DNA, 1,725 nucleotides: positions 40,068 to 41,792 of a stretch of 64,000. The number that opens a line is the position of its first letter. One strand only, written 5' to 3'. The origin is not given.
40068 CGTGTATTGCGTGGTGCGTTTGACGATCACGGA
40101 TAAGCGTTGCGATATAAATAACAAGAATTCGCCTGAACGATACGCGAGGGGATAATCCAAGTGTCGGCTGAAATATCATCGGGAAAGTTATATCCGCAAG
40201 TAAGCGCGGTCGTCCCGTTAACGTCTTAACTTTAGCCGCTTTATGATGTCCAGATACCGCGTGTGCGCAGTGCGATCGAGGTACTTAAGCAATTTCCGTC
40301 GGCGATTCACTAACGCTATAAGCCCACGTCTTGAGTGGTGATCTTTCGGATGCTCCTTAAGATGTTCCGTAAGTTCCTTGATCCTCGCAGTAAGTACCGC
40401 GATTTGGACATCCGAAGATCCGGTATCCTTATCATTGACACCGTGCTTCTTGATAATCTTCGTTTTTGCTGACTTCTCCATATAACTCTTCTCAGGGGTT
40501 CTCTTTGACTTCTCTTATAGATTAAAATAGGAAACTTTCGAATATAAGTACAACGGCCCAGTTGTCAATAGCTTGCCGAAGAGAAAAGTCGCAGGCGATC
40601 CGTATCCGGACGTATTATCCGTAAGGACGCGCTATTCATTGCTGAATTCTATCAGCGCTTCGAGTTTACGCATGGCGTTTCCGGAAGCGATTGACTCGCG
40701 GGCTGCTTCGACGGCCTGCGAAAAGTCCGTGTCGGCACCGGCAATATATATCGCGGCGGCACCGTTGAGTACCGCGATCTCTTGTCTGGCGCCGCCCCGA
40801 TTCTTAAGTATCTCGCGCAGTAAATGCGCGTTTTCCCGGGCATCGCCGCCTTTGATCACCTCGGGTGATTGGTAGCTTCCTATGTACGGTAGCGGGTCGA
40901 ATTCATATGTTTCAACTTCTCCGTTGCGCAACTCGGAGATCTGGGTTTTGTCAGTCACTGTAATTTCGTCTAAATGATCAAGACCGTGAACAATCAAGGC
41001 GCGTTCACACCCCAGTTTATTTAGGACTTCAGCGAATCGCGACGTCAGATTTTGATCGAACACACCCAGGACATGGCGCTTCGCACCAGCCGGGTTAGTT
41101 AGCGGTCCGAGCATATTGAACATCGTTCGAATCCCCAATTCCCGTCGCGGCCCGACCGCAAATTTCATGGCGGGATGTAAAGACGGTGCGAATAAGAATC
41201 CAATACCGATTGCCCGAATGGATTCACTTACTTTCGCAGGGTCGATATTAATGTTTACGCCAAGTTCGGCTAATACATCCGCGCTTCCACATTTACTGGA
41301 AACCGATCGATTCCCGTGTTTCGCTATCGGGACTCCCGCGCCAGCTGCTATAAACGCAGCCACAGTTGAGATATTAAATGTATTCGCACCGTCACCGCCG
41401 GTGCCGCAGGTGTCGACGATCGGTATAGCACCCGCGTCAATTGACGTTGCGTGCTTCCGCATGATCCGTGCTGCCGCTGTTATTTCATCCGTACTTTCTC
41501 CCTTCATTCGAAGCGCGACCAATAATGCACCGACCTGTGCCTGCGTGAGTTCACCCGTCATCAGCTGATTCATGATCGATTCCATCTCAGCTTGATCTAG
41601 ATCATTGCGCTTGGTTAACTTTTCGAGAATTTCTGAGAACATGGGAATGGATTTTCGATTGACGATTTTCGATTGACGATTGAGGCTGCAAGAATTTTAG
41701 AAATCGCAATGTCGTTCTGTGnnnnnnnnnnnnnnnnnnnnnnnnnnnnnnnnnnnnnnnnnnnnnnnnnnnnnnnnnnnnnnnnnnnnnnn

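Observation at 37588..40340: DarT-DarG toxin-antitoxin module in a decayed 2.6-kb island bounded by a duplicated rpsO 3' end and containing tRNA-Met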

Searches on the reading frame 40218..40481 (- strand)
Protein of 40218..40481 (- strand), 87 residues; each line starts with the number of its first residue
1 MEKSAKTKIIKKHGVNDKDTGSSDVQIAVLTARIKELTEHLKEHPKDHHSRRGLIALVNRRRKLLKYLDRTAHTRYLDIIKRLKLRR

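Call 5: search_protein_families(library=pfam, proteins=[window:40218-40481:-], max_evalue=0.01)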
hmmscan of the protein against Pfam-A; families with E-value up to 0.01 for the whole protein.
window:40218-40481:- (87 aa): 1 family
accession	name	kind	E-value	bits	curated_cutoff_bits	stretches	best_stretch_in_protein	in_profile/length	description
PF00312.27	Ribosomal_S15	-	1.2e-33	115.5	31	1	6-86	1-81/81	Ribosomal protein S15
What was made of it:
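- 40218..40481 (-): rpsO (ribosomal protein S15, 87 aa), intact resident gene. Pfam Ribosomal_S15 at 1.2e-33 over the full length (call 5).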

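Call 10: find_encoding_contigs(protein=window:40218-40481:-, flank=10000, max_places=10)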
Protein window:40218-40481:- (87 aa): no gene with exactly this product is on record in the collection.

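Call 27: find_homologous_proteins(query=window:40218-40481:-, max_evalue=1e-20)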
Query window:40218-40481:- (87 aa): 1919 proteins with E <= 1e-20 among 8000 candidates; the best 120 are listed.
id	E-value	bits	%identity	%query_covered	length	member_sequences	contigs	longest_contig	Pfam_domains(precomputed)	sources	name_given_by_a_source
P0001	5.5e-47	175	100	100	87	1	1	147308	PF00312.28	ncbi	-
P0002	1.1e-34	136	75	100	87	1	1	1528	PF00312.28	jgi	jgi:small subunit ribosomal protein S15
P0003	1.5e-33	132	77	100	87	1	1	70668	PF00312.28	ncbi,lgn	-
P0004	1.9e-31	125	70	100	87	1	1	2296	PF00312.28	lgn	-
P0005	8.3e-31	123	71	100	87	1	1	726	PF00312.28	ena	-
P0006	8.4e-31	123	68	100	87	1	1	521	PF00312.28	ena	-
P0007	1.0e-30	123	68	87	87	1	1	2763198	PF00312.28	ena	-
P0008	1.3e-30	123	70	100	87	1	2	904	PF00312.28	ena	-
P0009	1.4e-30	123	68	87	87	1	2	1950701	PF00312.28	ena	-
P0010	1.6e-30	122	69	100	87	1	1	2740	PF00312.28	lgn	-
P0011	1.8e-30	122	71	99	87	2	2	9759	PF00312.28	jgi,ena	-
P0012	4.4e-30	121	71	100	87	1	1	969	PF00312.28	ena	-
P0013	6.2e-30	121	67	100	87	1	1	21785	PF00312.28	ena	-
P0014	9.2e-30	120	69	100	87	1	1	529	PF00312.28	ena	-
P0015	1.1e-29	120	70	100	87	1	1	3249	PF00312.28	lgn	-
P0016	1.2e-29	120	69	100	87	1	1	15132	PF00312.28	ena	-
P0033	1.4e-27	113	69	100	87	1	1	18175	PF00312.28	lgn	-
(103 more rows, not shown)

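Call 28: find_encoding_contigs(protein=P0003, flank=10000, max_places=3)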
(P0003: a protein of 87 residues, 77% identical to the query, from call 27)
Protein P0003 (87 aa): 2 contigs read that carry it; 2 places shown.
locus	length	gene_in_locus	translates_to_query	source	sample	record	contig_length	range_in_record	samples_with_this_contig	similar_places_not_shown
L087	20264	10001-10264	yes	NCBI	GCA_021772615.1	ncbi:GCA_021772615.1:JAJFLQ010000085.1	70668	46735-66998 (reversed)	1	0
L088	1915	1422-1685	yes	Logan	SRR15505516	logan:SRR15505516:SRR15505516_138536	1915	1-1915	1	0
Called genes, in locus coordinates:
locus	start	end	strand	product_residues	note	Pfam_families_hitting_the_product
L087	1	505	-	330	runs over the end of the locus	PF00069:Pkinase, PF07714:PK_Tyr_Ser-Thr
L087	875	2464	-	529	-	PF03023:MurJ, PF01554:MatE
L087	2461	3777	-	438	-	PF01743:PolyA_pol, PF12627:PolyA_pol_RNAbd, PF01966:HD, PF13735:tRNA_NucTran2_2 (faint)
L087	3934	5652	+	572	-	PF00092:VWA (weak), PF13519:VWA_2 (weak), PF13768:VWA_3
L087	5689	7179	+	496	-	PF04715:, PF00425:Chorismate_bind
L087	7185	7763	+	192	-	PF00117:GATase, PF07722:Peptidase_C26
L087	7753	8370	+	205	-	PF00697:PRAI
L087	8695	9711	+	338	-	PF02885:Glycos_trans_3N, PF00591:Glycos_transf_3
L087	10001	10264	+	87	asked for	PF00312:Ribosomal_S15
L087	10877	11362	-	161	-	PF05635:23S_rRNA_IVP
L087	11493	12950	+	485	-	PF00589:Phage_integrase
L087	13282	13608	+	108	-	PF05534:HicB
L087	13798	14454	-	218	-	PF02195:ParB_N, PF17762:HTH_ParB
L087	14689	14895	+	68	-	PF04014:MazE_antitoxin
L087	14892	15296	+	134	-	PF01850:PIN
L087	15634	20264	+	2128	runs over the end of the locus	PF00109:ketoacyl-synt, PF02801:Ketoacyl-synt_C, PF16197:KAsynt_C_assoc, PF22621:CurL-like_PKS_C, PF00698:Acyl_transf_1, PF21089:PKS_DH_N, PF14765:PS-DH, PF22953:SpnB_Rossmann, +7 more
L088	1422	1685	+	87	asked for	PF00312:Ribosomal_S15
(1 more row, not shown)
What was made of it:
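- A second species with the same gene block occurs in run SRR15505516 (call 28).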

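Call 29: find_encoding_contigs(protein=P0007, flank=10000, max_places=2)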
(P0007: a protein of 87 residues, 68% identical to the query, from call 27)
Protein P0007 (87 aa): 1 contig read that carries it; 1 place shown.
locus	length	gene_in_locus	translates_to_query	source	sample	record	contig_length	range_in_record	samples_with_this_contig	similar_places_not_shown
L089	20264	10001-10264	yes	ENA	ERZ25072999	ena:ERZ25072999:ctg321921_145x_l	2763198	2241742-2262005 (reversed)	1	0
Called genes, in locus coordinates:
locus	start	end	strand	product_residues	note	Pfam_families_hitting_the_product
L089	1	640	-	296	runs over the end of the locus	-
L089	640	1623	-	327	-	PF00069:Pkinase, PF07714:PK_Tyr_Ser-Thr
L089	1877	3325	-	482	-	PF03023:MurJ, PF01554:MatE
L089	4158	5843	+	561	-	PF13768:VWA_3, PF00092:VWA, PF13519:VWA_2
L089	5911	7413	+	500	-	PF04715:, PF00425:Chorismate_bind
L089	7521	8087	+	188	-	PF00117:GATase, PF07722:Peptidase_C26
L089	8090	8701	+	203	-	PF00697:PRAI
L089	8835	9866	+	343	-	PF02885:Glycos_trans_3N, PF00591:Glycos_transf_3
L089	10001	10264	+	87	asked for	PF00312:Ribosomal_S15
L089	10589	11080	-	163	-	-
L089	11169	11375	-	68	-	-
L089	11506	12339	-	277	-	PF13749:HATPase_c_4 (weak)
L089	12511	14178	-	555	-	PF04326:SLFN_AlbA_2, PF13749:HATPase_c_4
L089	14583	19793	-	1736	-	PF13086:AAA_11, PF13245:AAA_19 (faint), PF13604:AAA_30 (faint), PF13087:AAA_12, PF18741:MTES_1575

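Call 30: find_encoding_contigs(protein=P0001, flank=10000, max_places=3)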
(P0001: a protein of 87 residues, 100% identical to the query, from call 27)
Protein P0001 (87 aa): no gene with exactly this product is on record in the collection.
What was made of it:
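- Tried and rejected: Exact-protein look-ups of the window's S15 found nothing (calls 10, 30).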

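Call 37: find_encoding_contigs(protein=P0009, flank=10000, max_places=2)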
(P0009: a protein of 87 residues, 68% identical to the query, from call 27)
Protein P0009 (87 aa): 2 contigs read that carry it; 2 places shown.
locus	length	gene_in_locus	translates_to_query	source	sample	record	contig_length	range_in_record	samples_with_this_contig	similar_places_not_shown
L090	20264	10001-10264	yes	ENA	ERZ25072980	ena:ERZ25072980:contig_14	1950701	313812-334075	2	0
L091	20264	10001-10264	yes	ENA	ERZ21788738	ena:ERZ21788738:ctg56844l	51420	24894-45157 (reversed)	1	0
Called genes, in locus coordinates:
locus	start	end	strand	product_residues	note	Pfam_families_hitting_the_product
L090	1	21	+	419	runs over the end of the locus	PF06808:DctM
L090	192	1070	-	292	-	-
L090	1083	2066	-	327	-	PF00069:Pkinase, PF07714:PK_Tyr_Ser-Thr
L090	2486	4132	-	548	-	PF03023:MurJ, PF01554:MatE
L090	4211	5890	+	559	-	PF00092:VWA, PF13768:VWA_3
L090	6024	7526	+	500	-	PF04715:, PF00425:Chorismate_bind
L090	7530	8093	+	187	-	PF00117:GATase, PF07722:Peptidase_C26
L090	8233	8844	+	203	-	PF00697:PRAI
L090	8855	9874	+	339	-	PF02885:Glycos_trans_3N, PF00591:Glycos_transf_3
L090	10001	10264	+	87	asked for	PF00312:Ribosomal_S15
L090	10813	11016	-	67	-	-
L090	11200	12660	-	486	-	-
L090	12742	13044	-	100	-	-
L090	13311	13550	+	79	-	PF03693:ParD_antitoxin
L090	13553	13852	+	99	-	PF05016:ParE_toxin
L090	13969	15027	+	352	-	PF08357:SEFIR, PF13676:TIR_2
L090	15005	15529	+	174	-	-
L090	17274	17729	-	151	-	-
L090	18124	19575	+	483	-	-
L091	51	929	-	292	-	-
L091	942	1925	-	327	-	PF00069:Pkinase, PF07714:PK_Tyr_Ser-Thr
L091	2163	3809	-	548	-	PF03023:MurJ, PF01554:MatE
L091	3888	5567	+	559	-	PF00092:VWA, PF13768:VWA_3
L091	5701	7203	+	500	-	PF04715:, PF00425:Chorismate_bind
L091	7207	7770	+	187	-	PF00117:GATase, PF07722:Peptidase_C26 (weak)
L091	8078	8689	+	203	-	PF00697:PRAI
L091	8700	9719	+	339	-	PF02885:Glycos_trans_3N, PF00591:Glycos_transf_3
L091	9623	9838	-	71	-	-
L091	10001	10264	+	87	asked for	PF00312:Ribosomal_S15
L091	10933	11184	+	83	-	PF20172:DUF6538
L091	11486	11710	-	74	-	-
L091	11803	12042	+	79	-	PF03693:ParD_antitoxin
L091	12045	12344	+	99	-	PF05016:ParE_toxin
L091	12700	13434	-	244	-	-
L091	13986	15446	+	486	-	PF01609:DDE_Tnp_1 (faint)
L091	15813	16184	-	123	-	-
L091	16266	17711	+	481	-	-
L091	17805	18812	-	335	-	-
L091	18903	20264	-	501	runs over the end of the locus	PF02368:Big_2 (weak), PF18884:TSP3_bac (weak)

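Call 38: find_encoding_contigs(protein=P0013, flank=10000, max_places=2)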
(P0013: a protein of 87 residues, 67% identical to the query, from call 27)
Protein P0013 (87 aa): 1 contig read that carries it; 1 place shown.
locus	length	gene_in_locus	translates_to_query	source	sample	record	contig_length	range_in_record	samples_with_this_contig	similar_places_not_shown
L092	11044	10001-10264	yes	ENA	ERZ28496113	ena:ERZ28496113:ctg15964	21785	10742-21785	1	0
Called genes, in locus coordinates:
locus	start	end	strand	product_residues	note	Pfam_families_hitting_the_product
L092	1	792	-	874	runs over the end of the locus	-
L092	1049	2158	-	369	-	PF12679:ABC2_membrane_2 (weak)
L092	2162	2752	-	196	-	-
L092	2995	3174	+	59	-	-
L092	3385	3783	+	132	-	-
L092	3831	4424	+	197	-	PF00475:IGPD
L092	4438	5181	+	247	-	PF00977:His_biosynth, PF01207:Dus (faint)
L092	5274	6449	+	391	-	PF20420:DUF6702 (weak), PF13795:HupE_UreJ_2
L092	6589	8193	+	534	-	-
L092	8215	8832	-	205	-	PF01583:APS_kinase, PF13671:AAA_33 (weak)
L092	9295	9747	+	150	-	PF22091:DUF6941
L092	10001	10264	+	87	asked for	PF00312:Ribosomal_S15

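Call 39: find_encoding_contigs(protein=P0033, flank=10000, max_places=2)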
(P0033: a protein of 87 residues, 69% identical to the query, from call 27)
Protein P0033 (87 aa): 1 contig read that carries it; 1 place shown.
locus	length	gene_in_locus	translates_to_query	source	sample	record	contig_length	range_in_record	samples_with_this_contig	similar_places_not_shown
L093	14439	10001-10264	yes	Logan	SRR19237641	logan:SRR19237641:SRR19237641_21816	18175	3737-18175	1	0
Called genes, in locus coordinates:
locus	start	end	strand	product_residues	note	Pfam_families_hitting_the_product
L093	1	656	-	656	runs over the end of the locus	PF07103:DUF1365, PF02353:CMAS, PF13489:Methyltransf_23, PF08241:Methyltransf_11, PF08242:Methyltransf_12, PF13649:Methyltransf_25, PF13847:Methyltransf_31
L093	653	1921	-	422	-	PF00890:FAD_binding_2 (faint), PF01266:DAO, PF01593:Amino_oxidase, PF13450:NAD_binding_8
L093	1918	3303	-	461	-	PF07690:MFS_1, PF13347:MFS_2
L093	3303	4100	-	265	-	PF06966:DUF1295, PF02544:Steroid_dh, PF04191:PEMT (weak)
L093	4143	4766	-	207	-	PF04832:SOUL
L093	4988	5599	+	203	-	-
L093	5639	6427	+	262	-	PF03781:FGE-sulfatase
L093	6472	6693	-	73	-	-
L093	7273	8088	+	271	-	-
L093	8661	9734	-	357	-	-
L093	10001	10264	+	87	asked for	PF00312:Ribosomal_S15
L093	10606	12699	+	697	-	PF01138:RNase_PH, PF03725:RNase_PH_C, PF03726:PNPase, PF01138:RNase_PH, PF00013:KH_1, PF00575:S1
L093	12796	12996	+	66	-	PF01197:Ribosomal_L31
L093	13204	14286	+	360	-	PF03462:PCRF, PF00472:RF-1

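Call 40: find_encoding_contigs(protein=P0016, flank=10000, max_places=2)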
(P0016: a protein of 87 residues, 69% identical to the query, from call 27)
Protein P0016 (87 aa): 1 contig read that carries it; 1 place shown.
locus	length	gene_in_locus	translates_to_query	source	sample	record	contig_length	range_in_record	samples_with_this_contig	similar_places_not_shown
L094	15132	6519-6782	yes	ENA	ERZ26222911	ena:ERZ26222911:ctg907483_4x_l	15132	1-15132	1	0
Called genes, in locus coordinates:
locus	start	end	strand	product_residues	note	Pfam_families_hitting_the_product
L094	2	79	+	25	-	?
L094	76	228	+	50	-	PF17136:ribosomal_L24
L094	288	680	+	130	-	PF00281:Ribosomal_L5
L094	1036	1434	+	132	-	PF00410:Ribosomal_S8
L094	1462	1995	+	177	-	PF00347:Ribosomal_L6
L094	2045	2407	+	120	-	PF00861:Ribosomal_L18p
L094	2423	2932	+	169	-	PF00333:Ribosomal_S5, PF03719:Ribosomal_S5_C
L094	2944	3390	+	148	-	PF00828:Ribosomal_L27A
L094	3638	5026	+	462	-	PF00344:SecY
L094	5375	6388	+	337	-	PF02885:Glycos_trans_3N, PF00591:Glycos_transf_3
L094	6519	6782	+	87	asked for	PF00312:Ribosomal_S15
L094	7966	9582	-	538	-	-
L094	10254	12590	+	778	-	PF00069:Pkinase, PF07714:PK_Tyr_Ser-Thr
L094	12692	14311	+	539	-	PF00082:Peptidase_S8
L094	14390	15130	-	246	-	?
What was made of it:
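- On tRNA-associated genomic island / integration hot spot: The downstream gene content differs in each of the five relatives that extend past the tRNA (calls 28, 29, 37, 40).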

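Call 51: search_protein_families(library=pfam, proteins=[L087:10648-10880:+, L087:11493-12950:+, L091:10933-11184:+, L090:11200-12660:-, L090:13969-15027:+], max_evalue=1)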
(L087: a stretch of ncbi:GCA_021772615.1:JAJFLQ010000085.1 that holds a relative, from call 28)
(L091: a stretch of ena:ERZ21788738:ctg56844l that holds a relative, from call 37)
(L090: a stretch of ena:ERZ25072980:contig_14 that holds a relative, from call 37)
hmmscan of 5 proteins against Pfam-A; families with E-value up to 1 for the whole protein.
L087:10648-10880:+ (77 aa): 1 family
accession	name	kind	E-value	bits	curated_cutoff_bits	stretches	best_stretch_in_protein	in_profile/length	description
PF20172.3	DUF6538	-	1.3e-11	44.4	27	1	11-65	1-55/60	Domain of unknown function (DUF6538)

L087:11493-12950:+ (485 aa): 2 families
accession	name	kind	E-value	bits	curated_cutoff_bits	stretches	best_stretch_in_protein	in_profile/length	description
PF00589.27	Phage_integrase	-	2.6e-15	57.1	27.1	1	280-457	3-165/172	Phage integrase family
PF25082.1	GIPC1_GH2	-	0.16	12.8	27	1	212-287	5-73/91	GIPC1-3 GH2 domain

L091:10933-11184:+ (83 aa): 2 families
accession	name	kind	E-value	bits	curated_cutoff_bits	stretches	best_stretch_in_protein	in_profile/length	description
PF20172.3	DUF6538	-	1.9e-09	37.5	27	1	11-67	1-57/60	Domain of unknown function (DUF6538)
PF18694.6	TDP-43_N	-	0.12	12.7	27.1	1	41-63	22-44/74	TAR DNA-binding protein 43, N-terminal domain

L090:11200-12660:- (486 aa): 4 families
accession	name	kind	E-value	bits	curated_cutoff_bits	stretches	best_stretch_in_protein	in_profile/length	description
PF01609.27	DDE_Tnp_1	-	5.2e-05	23.5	23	1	172-386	7-165/200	Transposase DDE domain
PF13808.11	DDE_Tnp_1_assoc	-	0.0004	20.8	32.3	1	62-148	3-84/88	DDE_Tnp_1-associated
PF13701.12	DDE_Tnp_1_4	-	0.0028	16.4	34.7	1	240-291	199-250/435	Transposase DDE domain group 1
PF12239.13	DUF3605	-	0.068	13.8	23.6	1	344-422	13-87/154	Protein of unknown function (DUF3605)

L090:13969-15027:+ (352 aa): 5 families
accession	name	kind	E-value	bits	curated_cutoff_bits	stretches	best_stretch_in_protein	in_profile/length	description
PF08357.16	SEFIR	-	2.5e-12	47.7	23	1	11-151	1-149/150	SEFIR domain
PF13676.11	TIR_2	-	1.9e-10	41.7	28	1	13-140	1-109/122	TIR domain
PF20046.4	DUF6448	-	0.039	14.3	27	1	284-322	78-116/147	Family of unknown function (DUF6448)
PF15272.11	BBP1_C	-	0.08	13.1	23.4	1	232-284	5-54/190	Spindle pole body component BBP1, C-terminal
PF17804.6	TSP_NTD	-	0.3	11.7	26.4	1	228-329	64-165/188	Tail specific protease N-terminal domain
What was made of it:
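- Content after the tRNA differs in every relative: integrase, HicB, ParB, MazE-PIN; ParDE, a DDE transposase (IS) gene and SEFIR/TIR; AlbA_2 and a large helicase (calls 28, 29, 37, 51).
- Tried and rejected: Its DUF6538 identity was later confirmed with the right frame in call 51.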

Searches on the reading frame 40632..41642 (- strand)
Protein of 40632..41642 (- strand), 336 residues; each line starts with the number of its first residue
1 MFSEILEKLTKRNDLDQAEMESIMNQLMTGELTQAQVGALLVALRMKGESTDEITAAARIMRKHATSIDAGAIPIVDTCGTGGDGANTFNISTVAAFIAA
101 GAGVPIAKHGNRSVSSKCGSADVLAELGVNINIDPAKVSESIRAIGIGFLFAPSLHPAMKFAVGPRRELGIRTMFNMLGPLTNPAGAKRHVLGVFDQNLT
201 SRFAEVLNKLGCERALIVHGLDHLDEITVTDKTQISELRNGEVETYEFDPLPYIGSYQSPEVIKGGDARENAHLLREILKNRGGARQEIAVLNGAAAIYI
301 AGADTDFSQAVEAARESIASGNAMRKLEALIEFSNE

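Call 11: find_related_loci(query=window:40632-41642:-, collection=genome_contigs, flank=10000)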
Query window:40632-41642:- (336 aa) in genome_contigs; peptide patterns used: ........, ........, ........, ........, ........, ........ (x = any residue, [..] = any of these).
600 stretches matched a pattern (row limit reached: there are more); 570 encode a relative of the query (tblastn E <= 1e-3); the best 80 are kept; 80 distinct loci.
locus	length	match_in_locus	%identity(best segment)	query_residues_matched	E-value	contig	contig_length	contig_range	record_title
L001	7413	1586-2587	54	4-334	9e-117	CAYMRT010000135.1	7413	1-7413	MAG TPA_asm: uncultured Desulfobacterales bacterium isolate binchicken_co219_51 genome assembly, contig: k141_523333, wh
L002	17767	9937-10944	50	1-336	8e-113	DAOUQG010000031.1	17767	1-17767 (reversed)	MAG TPA_asm: Thermohalobacteraceae bacterium isolate CSMAG_120 CSMAG_120_k141_1083372_length_17767_cov_13.0865, whole ge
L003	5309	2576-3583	54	1-336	3e-112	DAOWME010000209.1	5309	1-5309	MAG TPA_asm: Deltaproteobacteria bacterium isolate CSMAG_2994 CSMAG_2994_k141_3064692_length_5309_cov_61.7285, whole gen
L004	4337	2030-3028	56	1-332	3e-112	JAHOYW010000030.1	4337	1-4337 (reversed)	MAG: Victivallales bacterium isolate CORE_19_RING_Bin_00005 c_000000002714, whole genome shotgun sequence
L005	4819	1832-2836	52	1-335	1e-111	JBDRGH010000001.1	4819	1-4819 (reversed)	MAG: Pseudomonadota bacterium isolate MEGAHIT-group-1.416 k141_756, whole genome shotgun sequence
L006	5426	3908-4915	56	1-335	3e-111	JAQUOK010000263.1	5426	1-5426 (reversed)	MAG: Victivallaceae bacterium isolate STD1_2 NODE_56729_length_5426_cov_2.376675_Sandtown_D1, whole genome shotgun seque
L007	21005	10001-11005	51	2-336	3e-111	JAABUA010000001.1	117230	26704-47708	MAG: Desulfobacteraceae bacterium isolate S25.Bin074 NODE_1_length_117230_cov_6.57687, whole genome shotgun sequence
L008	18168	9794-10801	49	1-336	4e-111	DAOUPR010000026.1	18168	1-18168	MAG TPA_asm: Clostridium sp. isolate CSMAG_105 CSMAG_105_k127_1497918_length_18168_cov_190.7695, whole genome shotgun se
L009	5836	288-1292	53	1-335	5e-111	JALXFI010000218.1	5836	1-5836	MAG: bacterium isolate V2_metabat1_scaf2bin.005 V2_NODE_2880_length_5836_cov_2.477842, whole genome shotgun sequence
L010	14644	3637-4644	55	1-335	1e-110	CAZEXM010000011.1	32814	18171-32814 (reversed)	MAG TPA_asm: uncultured Victivallaceae bacterium isolate binchicken_co132_157 genome assembly, contig: NODE_343_length_3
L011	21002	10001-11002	51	1-334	2e-110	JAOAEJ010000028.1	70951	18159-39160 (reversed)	MAG: Clostridia bacterium isolate SKW257 k141_1540558, whole genome shotgun sequence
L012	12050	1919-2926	52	1-336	7e-110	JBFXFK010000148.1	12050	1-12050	MAG: Desulfatirhabdiaceae bacterium isolate CA_2019_TPIn_138 NODE_19010_length_12050_cov_3.657385_TPIn, whole genome sho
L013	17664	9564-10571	51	1-336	9e-109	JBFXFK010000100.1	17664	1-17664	MAG: Desulfatirhabdiaceae bacterium isolate CA_2019_TPIn_138 NODE_10615_length_17664_cov_5.657410_TPIn, whole genome sho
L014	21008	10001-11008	51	1-336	9e-109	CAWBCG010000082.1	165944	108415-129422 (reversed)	MAG: uncultured delta proteobacterium isolate MFD02923.bin.2.57 genome assembly, contig: contig_7938, whole genome shotg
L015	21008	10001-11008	49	1-336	5e-108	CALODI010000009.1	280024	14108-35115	MAG: uncultured Peptostreptococcaceae bacterium isolate LOGT_bin.0128 genome assembly, contig: contig_7765, whole genome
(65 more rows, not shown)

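Call 17: find_encoding_contigs(protein=window:40632-41642:-, flank=10000, max_places=10)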
Protein window:40632-41642:- (336 aa): 1 contig read that carries it; 1 place shown.
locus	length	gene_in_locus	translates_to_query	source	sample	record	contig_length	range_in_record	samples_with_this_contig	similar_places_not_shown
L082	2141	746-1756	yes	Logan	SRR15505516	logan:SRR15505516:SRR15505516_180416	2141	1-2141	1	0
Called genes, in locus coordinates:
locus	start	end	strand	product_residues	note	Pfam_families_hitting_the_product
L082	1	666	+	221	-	?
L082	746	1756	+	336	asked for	PF02885:Glycos_trans_3N, PF00591:Glycos_transf_3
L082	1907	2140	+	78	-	?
